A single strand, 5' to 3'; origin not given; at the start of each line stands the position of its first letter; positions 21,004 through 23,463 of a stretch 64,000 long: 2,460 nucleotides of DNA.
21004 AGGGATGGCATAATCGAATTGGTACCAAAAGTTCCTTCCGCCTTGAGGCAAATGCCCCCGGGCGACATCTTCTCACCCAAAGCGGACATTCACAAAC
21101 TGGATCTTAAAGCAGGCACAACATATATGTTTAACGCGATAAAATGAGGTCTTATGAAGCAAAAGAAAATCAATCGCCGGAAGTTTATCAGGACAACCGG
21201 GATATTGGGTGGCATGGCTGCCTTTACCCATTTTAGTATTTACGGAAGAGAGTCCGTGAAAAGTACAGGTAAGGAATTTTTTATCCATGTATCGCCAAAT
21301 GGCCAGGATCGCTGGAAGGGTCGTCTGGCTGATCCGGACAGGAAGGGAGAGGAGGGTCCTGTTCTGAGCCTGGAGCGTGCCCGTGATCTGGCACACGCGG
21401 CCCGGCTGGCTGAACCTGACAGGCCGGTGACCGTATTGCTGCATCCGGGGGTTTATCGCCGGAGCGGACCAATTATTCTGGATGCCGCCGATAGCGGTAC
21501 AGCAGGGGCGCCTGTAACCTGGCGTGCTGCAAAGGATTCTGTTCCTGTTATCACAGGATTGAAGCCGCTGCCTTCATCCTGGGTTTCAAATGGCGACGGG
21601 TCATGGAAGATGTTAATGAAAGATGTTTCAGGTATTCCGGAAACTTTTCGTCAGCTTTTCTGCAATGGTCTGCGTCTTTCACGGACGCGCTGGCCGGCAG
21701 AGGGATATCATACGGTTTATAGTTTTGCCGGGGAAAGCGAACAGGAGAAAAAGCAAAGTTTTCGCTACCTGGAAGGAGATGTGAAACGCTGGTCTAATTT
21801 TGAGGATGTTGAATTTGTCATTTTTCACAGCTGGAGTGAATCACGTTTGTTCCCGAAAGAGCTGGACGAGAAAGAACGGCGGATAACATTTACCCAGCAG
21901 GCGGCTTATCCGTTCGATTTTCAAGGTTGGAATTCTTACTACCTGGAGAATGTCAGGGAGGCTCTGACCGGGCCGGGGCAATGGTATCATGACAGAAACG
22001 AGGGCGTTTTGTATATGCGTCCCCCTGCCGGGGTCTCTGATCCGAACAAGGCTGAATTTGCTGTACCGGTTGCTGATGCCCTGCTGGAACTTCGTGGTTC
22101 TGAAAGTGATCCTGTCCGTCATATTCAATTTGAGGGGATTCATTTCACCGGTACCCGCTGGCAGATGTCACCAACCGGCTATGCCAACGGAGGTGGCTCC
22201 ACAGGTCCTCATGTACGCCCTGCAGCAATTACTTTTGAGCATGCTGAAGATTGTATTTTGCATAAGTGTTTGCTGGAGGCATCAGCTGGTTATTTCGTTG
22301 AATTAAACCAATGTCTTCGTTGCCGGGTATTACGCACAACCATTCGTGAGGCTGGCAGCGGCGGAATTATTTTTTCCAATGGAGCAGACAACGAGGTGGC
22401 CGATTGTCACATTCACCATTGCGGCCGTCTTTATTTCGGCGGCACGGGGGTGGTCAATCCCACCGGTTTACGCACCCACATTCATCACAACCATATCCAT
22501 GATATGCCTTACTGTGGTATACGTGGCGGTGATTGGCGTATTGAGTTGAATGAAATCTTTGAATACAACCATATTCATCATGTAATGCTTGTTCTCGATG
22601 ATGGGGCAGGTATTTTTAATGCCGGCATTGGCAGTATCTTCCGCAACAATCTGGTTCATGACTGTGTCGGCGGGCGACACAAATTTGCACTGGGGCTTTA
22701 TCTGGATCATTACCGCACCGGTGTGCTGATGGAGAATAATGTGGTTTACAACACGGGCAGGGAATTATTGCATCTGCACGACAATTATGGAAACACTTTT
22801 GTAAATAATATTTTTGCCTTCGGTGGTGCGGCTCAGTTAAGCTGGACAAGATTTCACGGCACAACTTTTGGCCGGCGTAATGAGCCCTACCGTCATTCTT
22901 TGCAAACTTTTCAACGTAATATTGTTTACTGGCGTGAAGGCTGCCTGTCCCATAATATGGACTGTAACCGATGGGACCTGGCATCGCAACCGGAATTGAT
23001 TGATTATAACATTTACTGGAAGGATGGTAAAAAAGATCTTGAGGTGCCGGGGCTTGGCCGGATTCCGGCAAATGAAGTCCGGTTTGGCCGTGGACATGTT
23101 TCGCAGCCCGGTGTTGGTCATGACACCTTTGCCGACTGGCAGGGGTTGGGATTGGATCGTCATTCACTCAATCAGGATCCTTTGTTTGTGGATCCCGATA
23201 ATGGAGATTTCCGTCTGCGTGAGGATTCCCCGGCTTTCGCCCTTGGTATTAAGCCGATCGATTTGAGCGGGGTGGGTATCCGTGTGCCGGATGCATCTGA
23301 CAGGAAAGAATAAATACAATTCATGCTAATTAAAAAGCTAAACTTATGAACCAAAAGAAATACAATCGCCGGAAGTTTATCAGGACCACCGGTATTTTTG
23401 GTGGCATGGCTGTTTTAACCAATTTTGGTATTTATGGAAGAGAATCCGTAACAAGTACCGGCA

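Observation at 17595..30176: About 12.6 kb GC-rich block bounded by gene debris on the left and an IS without target duplication on the right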

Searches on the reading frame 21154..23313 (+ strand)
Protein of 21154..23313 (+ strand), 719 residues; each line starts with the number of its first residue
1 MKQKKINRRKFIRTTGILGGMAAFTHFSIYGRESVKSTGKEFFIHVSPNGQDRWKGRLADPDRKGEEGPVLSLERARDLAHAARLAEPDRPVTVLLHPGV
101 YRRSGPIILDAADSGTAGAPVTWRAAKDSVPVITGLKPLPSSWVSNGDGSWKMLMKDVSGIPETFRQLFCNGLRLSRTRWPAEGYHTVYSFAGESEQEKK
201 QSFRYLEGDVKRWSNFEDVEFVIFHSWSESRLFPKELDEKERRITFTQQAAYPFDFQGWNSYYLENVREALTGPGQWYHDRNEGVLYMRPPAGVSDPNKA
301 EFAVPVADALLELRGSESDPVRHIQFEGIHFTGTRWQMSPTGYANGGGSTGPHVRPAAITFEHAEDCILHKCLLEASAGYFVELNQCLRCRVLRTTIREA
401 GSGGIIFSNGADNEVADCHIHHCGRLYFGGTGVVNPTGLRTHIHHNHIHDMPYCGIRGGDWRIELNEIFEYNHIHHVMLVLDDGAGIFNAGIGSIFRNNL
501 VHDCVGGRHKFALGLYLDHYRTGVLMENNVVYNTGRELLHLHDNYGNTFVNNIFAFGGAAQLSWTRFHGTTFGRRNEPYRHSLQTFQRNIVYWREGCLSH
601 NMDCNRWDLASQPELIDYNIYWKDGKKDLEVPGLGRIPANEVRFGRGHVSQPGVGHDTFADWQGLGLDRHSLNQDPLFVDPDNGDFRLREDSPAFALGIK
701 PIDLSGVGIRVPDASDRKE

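Call 7: search_protein_families(library=pfam, proteins=[window:21154-23313:+], max_evalue=0.01)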
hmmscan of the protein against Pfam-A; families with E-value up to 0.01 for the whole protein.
window:21154-23313:+ (719 aa): 4 families
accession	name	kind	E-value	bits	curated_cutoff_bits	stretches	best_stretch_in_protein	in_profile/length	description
PF13229.12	Beta_helix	-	2.4e-14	53.7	25.9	2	358-506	2-140/158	Right handed beta helix region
PF21231.2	GH141_M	-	2e-05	24.9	27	1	162-290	15-155/156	GH141 insertion domain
PF05048.19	NosD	-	2.1e-05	24.5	23.6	0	358-448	62-169/212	Periplasmic copper-binding protein (NosD)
PF17161.10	DUF5123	-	0.0042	18.6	35.1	0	669-693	79-103/113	Domain of unknown function (DUF5123)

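Call 8: search_protein_families(library=ncbifam, proteins=[window:21154-23313:+], max_evalue=0.01)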
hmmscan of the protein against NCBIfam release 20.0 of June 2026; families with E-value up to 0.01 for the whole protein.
window:21154-23313:+ (719 aa): 0 families

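Call 21: find_homologous_proteins(query=window:21154-23313:+, max_evalue=1e-10)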
Query window:21154-23313:+ (719 aa): 277 proteins with E <= 1e-10 among 8000 candidates; the best 120 are listed.
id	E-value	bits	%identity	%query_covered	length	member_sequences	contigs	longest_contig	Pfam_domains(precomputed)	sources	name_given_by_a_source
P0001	0.0e+0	1529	90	99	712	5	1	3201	PF13229.13,PF05048.20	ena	-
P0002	0.0e+0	1498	88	99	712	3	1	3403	PF13229.13,PF21231.3,PF05048.20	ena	-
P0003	0.0e+0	1077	66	94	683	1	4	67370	PF13229.13,PF05048.20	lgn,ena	-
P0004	0.0e+0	1073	68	93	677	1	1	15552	PF13229.13,PF05048.20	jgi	jgi:hypothetical protein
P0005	0.0e+0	1065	67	94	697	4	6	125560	PF13229.13,PF05048.20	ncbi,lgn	-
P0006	1.1e-287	975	61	93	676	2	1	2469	PF13229.13,PF21231.3,PF05048.20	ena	-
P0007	1.1e-274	932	59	93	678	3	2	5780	PF13229.13,PF21231.3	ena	-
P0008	4.0e-219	748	72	60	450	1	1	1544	PF13229.13,PF05048.20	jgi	jgi:hypothetical protein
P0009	1.6e-203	696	48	93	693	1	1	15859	PF13229.13,PF21231.3,PF05048.20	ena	-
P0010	1.4e-194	667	47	94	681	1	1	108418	PF13229.13,PF21231.3,PF05048.20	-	-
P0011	4.1e-188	645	46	94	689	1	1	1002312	PF13229.13,PF21231.3,PF05048.20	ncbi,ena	-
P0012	4.5e-187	642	47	93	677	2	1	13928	PF13229.13,PF21231.3,PF05048.20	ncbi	-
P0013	2.8e-185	636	46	93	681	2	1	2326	PF13229.13,PF21231.3,PF17161.11,PF05048.20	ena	-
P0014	7.8e-98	347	34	94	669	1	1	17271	PF13229.13,PF21231.3,PF22842.4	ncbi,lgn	-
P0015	2.3e-92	329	34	93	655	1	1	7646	PF13229.13,PF21231.3,PF22842.4,PF05048.20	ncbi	ncbi:MAG: right-handed parallel beta-helix repeat-containing protein [Anaerolineae bacterium]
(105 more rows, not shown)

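Call 22: find_encoding_contigs(protein=P0005, flank=10000, max_places=4)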
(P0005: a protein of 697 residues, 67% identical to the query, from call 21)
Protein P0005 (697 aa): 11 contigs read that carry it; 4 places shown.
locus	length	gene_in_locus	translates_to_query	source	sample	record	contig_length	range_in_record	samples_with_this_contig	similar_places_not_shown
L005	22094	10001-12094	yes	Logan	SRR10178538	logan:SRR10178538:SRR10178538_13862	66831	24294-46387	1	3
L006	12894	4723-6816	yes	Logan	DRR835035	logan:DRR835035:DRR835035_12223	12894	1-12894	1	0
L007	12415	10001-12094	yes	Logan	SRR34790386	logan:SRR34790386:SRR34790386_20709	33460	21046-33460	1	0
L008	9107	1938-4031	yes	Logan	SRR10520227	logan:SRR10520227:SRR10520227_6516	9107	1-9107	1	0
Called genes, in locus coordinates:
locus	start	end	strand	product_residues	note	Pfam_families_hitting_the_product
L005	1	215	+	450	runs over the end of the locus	PF00884:Sulfatase, PF01663:Phosphodiest, PF16347:SGSH_C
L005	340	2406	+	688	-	PF00496:SBP_bac_5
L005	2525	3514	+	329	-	PF19300:BPD_transp_1_N, PF00528:BPD_transp_1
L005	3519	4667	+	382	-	PF12911:OppC_N, PF00528:BPD_transp_1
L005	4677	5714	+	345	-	PF00005:ABC_tran, PF08352:oligo_HPY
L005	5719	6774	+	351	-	PF00005:ABC_tran, PF08352:oligo_HPY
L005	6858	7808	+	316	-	-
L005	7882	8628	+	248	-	PF03737:RraA-like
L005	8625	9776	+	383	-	PF02746:MR_MLE_N, PF13378:MR_MLE_C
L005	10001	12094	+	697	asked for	PF05048:NosD (faint), PF13229:Beta_helix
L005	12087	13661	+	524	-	-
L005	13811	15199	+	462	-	-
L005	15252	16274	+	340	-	PF00251:Glyco_hydro_32N, PF04616:Glyco_hydro_43 (faint), PF04041:Glyco_hydro_130 (faint)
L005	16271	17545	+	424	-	PF01208:URO-D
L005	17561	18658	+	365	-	PF01208:URO-D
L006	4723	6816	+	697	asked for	PF05048:NosD (faint), PF13229:Beta_helix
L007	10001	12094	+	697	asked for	PF05048:NosD (faint), PF13229:Beta_helix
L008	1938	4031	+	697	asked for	PF05048:NosD (faint), PF13229:Beta_helix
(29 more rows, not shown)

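Call 23: find_encoding_contigs(protein=P0003, flank=10000, max_places=4)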
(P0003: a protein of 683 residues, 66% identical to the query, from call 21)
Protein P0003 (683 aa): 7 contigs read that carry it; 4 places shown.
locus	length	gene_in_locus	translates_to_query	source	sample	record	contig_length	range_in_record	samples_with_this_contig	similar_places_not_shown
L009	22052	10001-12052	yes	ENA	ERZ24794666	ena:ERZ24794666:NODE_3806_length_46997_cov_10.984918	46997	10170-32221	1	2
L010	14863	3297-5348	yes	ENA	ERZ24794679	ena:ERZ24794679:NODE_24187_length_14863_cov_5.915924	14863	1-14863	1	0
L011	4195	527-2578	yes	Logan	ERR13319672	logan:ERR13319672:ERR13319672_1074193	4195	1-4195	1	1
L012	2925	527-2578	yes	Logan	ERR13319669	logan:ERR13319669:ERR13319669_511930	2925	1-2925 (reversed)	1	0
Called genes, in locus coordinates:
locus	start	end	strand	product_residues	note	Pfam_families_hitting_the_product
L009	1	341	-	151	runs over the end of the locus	PF01161:PBP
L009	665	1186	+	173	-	PF19628:DUF6132, PF00085:Thioredoxin, PF00578:AhpC-TSA (weak), PF13098:Thioredoxin_2 (weak)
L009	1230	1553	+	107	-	PF05899:Cupin_3 (weak), PF02311:AraC_binding (weak), PF07883:Cupin_2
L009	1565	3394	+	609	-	PF00593:TonB_dep_Rec_b-barrel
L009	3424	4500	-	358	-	PF04055:Radical_SAM, PF06968:BATS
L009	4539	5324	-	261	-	PF00977:His_biosynth (faint), PF05690:ThiG, PF04131:NanE (faint)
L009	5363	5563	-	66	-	PF02597:ThiS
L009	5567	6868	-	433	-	PF01053:Cys_Met_Meta_PP, PF00155:Aminotran_1_2, PF00266:Aminotran_5, PF01041:DegT_DnrJ_EryC1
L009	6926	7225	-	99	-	PF02082:Rrf2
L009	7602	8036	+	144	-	PF02082:Rrf2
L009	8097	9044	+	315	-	PF00291:PALP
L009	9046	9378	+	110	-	PF03091:CutA1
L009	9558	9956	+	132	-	-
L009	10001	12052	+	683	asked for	PF05048:NosD (faint), PF13229:Beta_helix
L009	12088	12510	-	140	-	PF01850:PIN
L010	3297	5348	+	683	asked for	PF05048:NosD (faint), PF13229:Beta_helix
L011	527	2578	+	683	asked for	PF05048:NosD (faint), PF13229:Beta_helix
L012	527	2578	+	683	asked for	PF05048:NosD (faint), PF13229:Beta_helix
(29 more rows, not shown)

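Call 25: list_cluster_members(proteins=[P0003, P0004, P0005, P0006, P0007, P0009, P0011, P0012, P0013, P0014])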
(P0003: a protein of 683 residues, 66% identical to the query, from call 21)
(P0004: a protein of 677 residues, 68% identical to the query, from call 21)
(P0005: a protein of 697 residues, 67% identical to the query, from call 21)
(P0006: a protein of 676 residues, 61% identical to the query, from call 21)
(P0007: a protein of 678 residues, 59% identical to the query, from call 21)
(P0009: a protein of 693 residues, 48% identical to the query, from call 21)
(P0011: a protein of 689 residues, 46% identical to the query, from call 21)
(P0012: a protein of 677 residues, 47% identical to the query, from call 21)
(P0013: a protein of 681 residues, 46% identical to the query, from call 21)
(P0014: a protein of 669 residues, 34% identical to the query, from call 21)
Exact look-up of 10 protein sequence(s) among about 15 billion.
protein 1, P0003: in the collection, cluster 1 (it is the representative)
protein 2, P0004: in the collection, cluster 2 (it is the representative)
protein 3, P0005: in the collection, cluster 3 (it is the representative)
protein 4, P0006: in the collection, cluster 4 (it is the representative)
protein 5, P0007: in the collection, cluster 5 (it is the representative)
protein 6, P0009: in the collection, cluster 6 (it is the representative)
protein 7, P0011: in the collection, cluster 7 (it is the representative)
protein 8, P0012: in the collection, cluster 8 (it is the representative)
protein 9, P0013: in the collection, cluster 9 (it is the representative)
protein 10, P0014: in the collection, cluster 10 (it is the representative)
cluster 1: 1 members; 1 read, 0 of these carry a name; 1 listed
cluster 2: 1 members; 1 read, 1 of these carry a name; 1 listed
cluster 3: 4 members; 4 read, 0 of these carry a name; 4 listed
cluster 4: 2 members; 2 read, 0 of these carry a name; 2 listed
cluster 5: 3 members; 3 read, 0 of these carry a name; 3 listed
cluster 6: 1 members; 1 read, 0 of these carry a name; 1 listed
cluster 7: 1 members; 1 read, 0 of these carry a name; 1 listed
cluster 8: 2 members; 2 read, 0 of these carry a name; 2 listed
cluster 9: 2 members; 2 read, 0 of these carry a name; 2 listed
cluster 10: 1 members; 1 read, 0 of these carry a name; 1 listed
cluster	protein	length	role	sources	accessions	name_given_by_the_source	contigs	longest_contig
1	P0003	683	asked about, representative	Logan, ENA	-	-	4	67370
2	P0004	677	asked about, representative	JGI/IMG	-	hypothetical protein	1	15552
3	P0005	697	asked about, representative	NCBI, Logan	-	-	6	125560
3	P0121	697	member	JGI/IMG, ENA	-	-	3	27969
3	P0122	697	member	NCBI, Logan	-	-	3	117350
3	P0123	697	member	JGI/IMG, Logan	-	-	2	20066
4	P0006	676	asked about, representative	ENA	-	-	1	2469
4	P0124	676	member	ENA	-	-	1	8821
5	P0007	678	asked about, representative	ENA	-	-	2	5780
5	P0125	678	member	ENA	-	-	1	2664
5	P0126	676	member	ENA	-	-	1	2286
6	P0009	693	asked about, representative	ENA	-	-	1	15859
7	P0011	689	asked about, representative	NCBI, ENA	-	-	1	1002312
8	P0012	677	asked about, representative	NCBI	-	-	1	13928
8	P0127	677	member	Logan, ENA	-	-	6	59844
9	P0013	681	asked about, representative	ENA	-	-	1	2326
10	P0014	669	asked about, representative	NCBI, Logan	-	-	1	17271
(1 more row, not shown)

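Call 27: find_related_loci(query=A1, collection=genome_contigs, flank=10000)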
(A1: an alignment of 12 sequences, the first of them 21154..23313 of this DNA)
Query A1 (719 aa) in genome_contigs; peptide patterns used: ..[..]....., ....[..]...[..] (x = any residue, [..] = any of these).
19 stretches matched a pattern; 15 encode a relative of the query (tblastn E <= 1e-3); 15 distinct loci.
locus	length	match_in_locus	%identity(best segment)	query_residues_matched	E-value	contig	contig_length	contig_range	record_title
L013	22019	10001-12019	67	43-718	0e+0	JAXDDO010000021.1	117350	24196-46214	MAG: Anaerolineae bacterium isolate POMEDNA-B73 Raw2_k127_1196460, whole genome shotgun sequence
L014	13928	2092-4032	47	38-709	0e+0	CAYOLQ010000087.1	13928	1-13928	MAG TPA_asm: uncultured Chitinophaga sp. isolate SRP272421_co2_74 genome assembly, contig: NODE_14601_length_13928_cov_6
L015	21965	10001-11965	46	36-709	0e+0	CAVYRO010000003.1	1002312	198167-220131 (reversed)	MAG: uncultured Bacteroidales bacterium isolate MFD05684.bin.1.228 genome assembly, contig: contig_16139, whole genome s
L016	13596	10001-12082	33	11-712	3e-99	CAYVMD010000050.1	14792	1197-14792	MAG TPA_asm: uncultured bacterium isolate binchicken_co193_35 genome assembly, contig: NODE_2128_length_14792_cov_5.3445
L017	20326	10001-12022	32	17-708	2e-95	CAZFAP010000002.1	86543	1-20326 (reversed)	MAG TPA_asm: uncultured Verrucomicrobiota bacterium isolate binchicken_co103_408 genome assembly, contig: NODE_163_lengt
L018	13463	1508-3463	33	39-708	6e-92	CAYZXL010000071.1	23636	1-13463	MAG TPA_asm: uncultured Verrucomicrobiota bacterium isolate binchicken_co283_275 genome assembly, contig: NODE_1336_leng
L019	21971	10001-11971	33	34-704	5e-91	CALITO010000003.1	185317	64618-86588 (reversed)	MAG: uncultured bacterium isolate S1_Bin_MAXBIN__049_1 genome assembly, contig: c_000000677051, whole genome shotgun seq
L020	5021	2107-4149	30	13-712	3e-90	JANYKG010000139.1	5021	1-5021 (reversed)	MAG: Armatimonadetes bacterium isolate GL140_5_metabinner_15 GL140_5_k141_929950, whole genome shotgun sequence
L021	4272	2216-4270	32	32-699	3e-88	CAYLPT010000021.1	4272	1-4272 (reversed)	MAG TPA_asm: uncultured bacterium isolate SRP231805_co4_139 genome assembly, contig: k141_352738, whole genome shotgun s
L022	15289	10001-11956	32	37-710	3e-87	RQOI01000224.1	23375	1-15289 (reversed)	MAG: candidate division KSB1 bacterium isolate Zgenome_0027 k87_2016686, whole genome shotgun sequence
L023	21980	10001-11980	32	44-708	6e-86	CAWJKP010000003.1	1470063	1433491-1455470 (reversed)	MAG: Pirellulales bacterium isolate MFD05580.bin.2.29 genome assembly, contig: contig_17, whole genome shotgun sequence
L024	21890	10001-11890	30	44-710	2e-76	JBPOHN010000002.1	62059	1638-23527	MAG: Armatimonadota bacterium isolate MAG_188 c_000000311694, whole genome shotgun sequence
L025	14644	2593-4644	27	36-710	2e-71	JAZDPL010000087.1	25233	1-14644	MAG: Candidatus Omnitrophota bacterium isolate MEGAHIT-group-0.834 k141_16928970, whole genome shotgun sequence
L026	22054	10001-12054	29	16-714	8e-68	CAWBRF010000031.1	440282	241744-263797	MAG: uncultured Planctomycetia bacterium isolate MFD01231.bin.2.10 genome assembly, contig: contig_5628, whole genome sh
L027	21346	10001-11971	33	27-704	2e-96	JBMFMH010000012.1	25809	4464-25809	MAG: bacterium isolate KM4337-16 NODE_390_length_25809_cov_42.032616, whole genome shotgun sequence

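Call 60: find_encoding_contigs(protein=P0001, flank=5000, max_places=4)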
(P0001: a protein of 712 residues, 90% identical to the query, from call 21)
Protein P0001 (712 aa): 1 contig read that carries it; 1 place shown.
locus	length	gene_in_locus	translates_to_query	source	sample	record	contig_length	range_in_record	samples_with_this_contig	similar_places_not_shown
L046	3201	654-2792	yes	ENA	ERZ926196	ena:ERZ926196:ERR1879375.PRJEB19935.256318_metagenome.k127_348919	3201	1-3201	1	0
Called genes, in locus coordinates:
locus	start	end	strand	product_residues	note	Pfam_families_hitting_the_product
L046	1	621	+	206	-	?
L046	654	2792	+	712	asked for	PF05048:NosD (faint), PF13229:Beta_helix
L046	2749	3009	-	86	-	-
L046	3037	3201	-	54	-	?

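Call 81: search_solved_structures(query=window:21154-23313:+, max_evalue=0.01)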
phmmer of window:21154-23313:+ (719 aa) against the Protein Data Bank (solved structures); distinct sequences matched with E-value up to 0.01: 2.
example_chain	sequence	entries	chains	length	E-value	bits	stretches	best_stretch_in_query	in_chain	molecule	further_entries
9rx2_A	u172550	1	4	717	9.4e-56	192.7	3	41-456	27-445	Parallel beta-helix repeat protein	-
5mqp_A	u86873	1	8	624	7.6e-19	70.7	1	46-340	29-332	Glycoside hydrolase BT_1002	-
